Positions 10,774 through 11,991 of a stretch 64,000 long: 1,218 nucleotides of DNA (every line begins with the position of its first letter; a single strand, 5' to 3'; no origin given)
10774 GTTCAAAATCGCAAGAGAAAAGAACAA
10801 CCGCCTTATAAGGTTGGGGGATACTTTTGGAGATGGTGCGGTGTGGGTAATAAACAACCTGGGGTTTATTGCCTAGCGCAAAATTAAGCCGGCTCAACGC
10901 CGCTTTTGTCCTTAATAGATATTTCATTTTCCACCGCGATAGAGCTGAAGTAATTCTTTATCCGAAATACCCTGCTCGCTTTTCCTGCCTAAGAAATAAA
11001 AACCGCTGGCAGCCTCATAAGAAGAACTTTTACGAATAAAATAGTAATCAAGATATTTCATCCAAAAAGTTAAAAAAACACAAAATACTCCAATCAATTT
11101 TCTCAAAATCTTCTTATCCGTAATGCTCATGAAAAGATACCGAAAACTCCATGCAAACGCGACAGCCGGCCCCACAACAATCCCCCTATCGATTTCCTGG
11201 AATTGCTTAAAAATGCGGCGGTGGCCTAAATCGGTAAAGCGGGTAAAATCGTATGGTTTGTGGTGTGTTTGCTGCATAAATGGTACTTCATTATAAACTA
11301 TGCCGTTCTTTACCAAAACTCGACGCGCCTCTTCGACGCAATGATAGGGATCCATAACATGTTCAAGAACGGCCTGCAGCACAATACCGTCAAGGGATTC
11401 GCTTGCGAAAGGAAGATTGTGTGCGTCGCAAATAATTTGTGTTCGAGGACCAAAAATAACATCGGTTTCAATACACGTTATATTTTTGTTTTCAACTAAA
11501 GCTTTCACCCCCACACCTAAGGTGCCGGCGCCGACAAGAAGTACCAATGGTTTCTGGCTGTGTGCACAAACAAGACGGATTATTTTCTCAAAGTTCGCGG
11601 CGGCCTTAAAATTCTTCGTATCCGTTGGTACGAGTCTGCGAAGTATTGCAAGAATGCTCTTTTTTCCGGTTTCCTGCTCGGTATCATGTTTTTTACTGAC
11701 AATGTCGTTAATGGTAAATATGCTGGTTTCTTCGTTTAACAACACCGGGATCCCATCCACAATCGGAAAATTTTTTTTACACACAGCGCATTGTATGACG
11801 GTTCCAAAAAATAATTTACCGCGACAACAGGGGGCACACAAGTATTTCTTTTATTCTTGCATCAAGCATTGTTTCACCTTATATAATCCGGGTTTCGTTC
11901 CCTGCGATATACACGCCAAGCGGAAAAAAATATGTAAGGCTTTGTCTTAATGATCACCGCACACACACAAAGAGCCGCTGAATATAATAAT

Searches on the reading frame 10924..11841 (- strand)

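Call 3: search_protein_families(library=pfam, proteins=[window:10924-11841:-], max_evalue=0.01)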
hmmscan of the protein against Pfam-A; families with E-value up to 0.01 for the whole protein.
window:10924-11841:- (305 aa): 3 families
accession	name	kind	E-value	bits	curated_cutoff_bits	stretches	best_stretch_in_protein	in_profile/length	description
PF08241.18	Methyltransf_11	-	9.3e-11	42.7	21.2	1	136-183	47-94/95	Methyltransferase domain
PF13847.12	Methyltransf_31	-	0.00011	22.3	27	1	137-183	60-108/145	Methyltransferase domain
PF13649.12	Methyltransf_25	-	0.00036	21.6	27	1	136-180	51-97/97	Methyltransferase domain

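Call 4: search_protein_families(library=ncbifam, proteins=[window:10924-11841:-], max_evalue=0.01)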
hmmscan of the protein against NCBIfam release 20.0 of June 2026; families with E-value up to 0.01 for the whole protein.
window:10924-11841:- (305 aa): 6 families
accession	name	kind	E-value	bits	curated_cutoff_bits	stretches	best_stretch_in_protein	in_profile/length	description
NF045667.1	MTase_DVU1556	equivalog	1.9e-07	30.8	155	1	92-181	18-116/213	DVU_1556 family methyltransferase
NF008806.0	PRK11827.1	equivalog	2.5e-07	30.7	126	1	3-45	11-56/60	protein YcaR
NF041255.1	mycofact_MftM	equivalog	0.00025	20.5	200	1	135-193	190-248/289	mycofactocin oligosaccharide methyltransferase MftM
NF038101.1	Trm112_arch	equivalog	0.00074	19.6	77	1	16-38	35-57/59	methytransferase partner Trm112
NF040539.1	AST_met_ArsM_2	exception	0.0057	16.5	240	0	137-183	116-163/262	putative arsinothricin biosynthesis methyltransferase ArsM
NF047649.1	MTase_UXPK_star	exception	0.0065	15.5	460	0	135-180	132-177/283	methyltransferase/UXPK-star double selenoprotein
